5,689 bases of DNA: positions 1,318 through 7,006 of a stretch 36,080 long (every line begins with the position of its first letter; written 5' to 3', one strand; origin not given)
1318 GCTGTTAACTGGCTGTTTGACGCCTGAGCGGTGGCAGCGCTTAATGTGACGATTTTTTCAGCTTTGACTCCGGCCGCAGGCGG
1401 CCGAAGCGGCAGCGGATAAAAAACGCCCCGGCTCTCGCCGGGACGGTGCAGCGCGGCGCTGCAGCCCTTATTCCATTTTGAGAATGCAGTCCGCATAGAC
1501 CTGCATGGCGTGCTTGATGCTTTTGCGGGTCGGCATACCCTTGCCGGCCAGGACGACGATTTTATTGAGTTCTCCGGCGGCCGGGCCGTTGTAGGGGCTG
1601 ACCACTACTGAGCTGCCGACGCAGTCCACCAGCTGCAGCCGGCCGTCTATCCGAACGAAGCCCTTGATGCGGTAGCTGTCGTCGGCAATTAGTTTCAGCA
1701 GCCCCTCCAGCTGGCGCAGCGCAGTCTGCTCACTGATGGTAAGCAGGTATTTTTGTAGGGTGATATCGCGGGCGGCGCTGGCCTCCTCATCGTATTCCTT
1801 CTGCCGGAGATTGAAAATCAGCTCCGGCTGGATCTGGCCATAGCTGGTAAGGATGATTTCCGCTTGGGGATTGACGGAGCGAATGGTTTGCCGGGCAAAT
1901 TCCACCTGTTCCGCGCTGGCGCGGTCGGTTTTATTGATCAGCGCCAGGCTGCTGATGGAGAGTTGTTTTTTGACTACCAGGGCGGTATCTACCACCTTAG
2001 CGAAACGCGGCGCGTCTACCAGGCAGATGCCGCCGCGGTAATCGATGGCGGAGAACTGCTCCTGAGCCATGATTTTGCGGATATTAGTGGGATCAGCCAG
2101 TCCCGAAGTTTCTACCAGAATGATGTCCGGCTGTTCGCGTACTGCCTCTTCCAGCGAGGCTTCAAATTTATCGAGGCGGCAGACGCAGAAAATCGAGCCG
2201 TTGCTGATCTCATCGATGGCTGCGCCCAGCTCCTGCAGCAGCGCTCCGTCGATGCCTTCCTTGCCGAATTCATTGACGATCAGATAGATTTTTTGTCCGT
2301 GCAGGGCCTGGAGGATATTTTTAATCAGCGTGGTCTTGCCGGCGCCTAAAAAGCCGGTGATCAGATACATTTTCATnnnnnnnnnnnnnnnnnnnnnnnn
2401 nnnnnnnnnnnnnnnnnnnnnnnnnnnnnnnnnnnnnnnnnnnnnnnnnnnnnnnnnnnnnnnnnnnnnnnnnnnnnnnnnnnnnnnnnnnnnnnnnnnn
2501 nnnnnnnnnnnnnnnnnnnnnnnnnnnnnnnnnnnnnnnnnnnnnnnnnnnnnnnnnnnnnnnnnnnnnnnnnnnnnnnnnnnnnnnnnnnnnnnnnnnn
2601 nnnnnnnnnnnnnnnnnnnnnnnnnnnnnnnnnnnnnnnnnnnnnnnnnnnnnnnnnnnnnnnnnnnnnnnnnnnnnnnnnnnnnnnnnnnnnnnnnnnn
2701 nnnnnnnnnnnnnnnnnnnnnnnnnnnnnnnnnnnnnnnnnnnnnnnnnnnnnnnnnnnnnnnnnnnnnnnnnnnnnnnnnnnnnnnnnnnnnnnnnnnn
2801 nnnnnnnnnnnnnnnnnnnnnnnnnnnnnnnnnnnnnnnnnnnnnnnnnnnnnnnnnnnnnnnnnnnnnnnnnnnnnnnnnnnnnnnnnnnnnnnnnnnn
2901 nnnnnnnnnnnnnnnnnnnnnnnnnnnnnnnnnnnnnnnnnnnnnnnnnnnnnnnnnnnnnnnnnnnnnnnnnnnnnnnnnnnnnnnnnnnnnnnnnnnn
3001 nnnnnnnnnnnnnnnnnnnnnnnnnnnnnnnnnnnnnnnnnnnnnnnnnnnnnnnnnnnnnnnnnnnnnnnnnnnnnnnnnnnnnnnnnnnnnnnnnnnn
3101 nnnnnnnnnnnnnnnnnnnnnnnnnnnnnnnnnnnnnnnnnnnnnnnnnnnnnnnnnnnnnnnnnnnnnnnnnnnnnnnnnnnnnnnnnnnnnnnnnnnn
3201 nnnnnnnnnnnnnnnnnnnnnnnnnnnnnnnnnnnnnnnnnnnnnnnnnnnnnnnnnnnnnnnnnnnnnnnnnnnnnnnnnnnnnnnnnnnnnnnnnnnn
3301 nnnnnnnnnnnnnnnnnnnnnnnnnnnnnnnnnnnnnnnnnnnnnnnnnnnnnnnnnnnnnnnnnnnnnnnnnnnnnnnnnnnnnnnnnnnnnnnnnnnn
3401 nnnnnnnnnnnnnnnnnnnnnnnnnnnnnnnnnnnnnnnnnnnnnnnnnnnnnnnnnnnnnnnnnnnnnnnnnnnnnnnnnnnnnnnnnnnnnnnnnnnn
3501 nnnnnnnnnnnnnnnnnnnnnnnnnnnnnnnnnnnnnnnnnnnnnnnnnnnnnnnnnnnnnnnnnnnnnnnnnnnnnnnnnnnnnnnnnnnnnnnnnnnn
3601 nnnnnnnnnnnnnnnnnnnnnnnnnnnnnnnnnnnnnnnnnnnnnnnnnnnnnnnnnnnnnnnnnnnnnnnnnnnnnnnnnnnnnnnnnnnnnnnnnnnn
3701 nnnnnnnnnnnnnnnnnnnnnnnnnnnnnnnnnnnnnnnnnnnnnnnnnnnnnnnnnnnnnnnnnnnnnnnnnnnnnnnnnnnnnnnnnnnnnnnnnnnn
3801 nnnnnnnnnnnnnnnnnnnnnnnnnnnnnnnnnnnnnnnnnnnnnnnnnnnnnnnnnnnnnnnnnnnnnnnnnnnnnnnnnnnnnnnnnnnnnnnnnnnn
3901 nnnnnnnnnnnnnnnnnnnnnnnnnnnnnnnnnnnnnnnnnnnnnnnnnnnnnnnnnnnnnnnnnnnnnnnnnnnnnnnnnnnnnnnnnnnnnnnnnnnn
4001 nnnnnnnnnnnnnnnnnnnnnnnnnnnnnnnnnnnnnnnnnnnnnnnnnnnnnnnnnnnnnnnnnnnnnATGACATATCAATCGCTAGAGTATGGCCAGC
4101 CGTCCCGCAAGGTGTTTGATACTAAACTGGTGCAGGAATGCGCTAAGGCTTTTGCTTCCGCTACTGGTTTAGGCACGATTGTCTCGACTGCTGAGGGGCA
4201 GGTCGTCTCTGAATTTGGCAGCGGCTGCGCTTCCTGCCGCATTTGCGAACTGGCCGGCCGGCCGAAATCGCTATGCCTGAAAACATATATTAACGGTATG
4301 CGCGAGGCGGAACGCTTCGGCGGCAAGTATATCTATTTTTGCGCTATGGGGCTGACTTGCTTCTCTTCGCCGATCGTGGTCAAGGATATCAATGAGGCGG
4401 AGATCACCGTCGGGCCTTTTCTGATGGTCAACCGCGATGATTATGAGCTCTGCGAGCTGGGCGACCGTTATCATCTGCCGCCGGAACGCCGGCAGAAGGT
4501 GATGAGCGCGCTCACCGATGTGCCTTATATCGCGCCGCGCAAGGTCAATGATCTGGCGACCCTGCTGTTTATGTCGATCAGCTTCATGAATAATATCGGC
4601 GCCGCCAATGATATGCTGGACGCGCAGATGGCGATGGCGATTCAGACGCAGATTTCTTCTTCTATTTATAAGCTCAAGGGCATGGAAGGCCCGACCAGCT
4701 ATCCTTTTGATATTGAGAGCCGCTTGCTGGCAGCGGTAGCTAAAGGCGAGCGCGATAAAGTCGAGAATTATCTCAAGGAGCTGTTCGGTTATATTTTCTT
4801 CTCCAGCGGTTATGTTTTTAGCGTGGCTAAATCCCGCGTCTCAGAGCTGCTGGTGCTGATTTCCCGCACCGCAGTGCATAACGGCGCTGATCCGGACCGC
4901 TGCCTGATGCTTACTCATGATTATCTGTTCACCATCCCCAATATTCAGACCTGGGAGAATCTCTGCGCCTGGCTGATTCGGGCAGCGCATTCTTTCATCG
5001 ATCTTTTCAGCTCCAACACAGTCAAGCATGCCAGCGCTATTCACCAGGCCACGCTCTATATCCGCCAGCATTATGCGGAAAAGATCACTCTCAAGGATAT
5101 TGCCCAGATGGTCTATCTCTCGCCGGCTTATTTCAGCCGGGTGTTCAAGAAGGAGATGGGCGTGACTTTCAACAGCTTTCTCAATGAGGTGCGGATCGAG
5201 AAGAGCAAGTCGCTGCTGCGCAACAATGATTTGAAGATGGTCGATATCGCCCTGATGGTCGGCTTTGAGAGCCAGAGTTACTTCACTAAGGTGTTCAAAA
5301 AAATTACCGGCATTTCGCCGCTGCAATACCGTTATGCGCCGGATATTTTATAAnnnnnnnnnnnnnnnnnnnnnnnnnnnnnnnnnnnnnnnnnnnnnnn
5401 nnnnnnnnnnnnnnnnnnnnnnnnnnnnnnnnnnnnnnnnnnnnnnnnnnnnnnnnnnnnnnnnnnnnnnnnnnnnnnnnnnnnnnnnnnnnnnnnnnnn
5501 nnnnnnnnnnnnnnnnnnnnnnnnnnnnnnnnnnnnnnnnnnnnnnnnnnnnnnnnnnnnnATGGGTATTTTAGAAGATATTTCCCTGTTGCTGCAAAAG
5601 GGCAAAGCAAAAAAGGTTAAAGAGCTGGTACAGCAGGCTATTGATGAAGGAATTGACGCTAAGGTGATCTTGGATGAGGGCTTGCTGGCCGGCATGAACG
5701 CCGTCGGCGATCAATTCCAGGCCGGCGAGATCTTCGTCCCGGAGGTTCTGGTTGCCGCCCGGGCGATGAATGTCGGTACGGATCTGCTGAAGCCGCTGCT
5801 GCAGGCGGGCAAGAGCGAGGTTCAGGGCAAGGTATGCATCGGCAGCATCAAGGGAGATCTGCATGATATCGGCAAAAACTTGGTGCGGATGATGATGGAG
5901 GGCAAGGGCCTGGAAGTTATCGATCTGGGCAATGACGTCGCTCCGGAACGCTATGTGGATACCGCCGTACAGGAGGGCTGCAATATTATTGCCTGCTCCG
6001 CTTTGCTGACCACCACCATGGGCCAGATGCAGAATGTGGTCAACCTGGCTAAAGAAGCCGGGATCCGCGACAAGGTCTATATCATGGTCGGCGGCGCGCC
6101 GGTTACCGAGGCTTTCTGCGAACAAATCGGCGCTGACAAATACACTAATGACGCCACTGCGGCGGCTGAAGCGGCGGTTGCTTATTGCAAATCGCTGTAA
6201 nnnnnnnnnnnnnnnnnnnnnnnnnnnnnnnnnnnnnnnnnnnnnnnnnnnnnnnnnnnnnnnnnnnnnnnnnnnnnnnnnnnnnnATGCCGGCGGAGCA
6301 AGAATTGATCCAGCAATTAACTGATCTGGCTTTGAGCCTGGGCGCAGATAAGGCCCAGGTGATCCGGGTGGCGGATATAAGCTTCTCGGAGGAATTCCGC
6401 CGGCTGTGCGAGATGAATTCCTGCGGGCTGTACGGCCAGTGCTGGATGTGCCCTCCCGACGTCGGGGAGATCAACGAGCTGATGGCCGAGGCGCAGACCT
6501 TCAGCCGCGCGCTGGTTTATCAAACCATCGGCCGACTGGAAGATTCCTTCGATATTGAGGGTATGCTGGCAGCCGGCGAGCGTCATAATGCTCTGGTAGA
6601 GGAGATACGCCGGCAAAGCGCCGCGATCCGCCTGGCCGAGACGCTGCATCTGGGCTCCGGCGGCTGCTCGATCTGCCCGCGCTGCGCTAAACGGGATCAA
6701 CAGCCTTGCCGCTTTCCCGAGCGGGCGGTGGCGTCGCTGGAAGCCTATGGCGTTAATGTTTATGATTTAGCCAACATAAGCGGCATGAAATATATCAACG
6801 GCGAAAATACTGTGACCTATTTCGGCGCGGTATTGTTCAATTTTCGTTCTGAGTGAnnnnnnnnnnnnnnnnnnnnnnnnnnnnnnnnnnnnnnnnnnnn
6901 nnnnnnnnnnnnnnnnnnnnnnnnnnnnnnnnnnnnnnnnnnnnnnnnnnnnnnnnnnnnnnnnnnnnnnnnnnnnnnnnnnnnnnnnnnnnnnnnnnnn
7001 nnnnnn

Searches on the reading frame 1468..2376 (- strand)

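Call 13: search_protein_families(library=pfam, proteins=[window:1468-2376:-], max_evalue=0.00001)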
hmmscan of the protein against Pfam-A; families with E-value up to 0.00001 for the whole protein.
window:1468-2376:- (302 aa): 1 family
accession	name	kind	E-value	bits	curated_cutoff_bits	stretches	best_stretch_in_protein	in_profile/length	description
PF02492.25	cobW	-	5e-38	130.9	20.7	1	3-175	2-179/180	CobW/HypB/UreG, nucleotide-binding domain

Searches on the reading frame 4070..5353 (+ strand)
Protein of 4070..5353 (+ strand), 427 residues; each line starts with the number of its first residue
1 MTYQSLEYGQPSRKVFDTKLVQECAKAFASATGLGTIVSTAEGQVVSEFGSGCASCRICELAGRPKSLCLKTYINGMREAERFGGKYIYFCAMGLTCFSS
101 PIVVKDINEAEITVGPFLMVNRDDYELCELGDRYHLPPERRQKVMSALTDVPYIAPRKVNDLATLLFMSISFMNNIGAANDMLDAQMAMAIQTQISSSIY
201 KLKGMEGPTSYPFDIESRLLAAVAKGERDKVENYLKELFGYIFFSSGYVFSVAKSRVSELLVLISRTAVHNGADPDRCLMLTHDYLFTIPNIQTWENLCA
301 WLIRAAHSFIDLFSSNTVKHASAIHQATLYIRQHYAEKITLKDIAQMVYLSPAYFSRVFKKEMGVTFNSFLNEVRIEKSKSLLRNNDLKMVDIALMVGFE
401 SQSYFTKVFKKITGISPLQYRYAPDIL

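Call 13: search_protein_families(library=pfam, proteins=[window:4070-5353:+], max_evalue=0.00001)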
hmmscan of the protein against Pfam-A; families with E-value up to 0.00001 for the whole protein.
window:4070-5353:+ (427 aa): 3 families
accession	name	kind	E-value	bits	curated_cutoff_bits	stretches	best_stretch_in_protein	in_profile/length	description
PF00165.29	HTH_AraC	-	1.1e-29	102.4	26.6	2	331-372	1-42/42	Bacterial regulatory helix-turn-helix proteins, AraC family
PF10114.15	PocR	-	1.4e-23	83.8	23.9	1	15-176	2-160/162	Sensory domain found in PocR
PF12833.13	HTH_18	-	5.4e-23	81.5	33.6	1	344-421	1-78/80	Helix-turn-helix domain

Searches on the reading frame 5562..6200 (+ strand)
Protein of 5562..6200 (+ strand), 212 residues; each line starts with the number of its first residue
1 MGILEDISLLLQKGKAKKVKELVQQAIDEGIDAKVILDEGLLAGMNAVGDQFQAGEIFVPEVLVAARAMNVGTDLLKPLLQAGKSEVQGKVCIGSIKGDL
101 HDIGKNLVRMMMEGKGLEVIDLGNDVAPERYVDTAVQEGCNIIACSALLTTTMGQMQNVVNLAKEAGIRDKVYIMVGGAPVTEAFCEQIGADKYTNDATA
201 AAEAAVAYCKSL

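Call 13: search_protein_families(library=pfam, proteins=[window:5562-6200:+], max_evalue=0.00001)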
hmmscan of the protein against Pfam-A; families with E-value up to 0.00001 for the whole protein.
window:5562-6200:+ (212 aa): 2 families
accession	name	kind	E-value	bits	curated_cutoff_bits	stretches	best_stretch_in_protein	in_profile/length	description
PF02310.24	B12-binding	-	3.2e-23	82.3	32.1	1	90-202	2-117/121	B12 binding domain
PF02607.22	B12-binding_2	-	1e-20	74.1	23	1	4-77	2-74/74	B12 binding domain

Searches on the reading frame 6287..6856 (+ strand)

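Call 13: search_protein_families(library=pfam, proteins=[window:6287-6856:+], max_evalue=0.00001)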
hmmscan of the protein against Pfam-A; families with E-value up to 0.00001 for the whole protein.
window:6287-6856:+ (189 aa): 1 family
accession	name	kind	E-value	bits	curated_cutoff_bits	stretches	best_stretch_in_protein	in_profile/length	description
PF10050.14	DUF2284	-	8.4e-46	156.1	25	1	25-184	2-161/161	Predicted metal-binding protein (DUF2284)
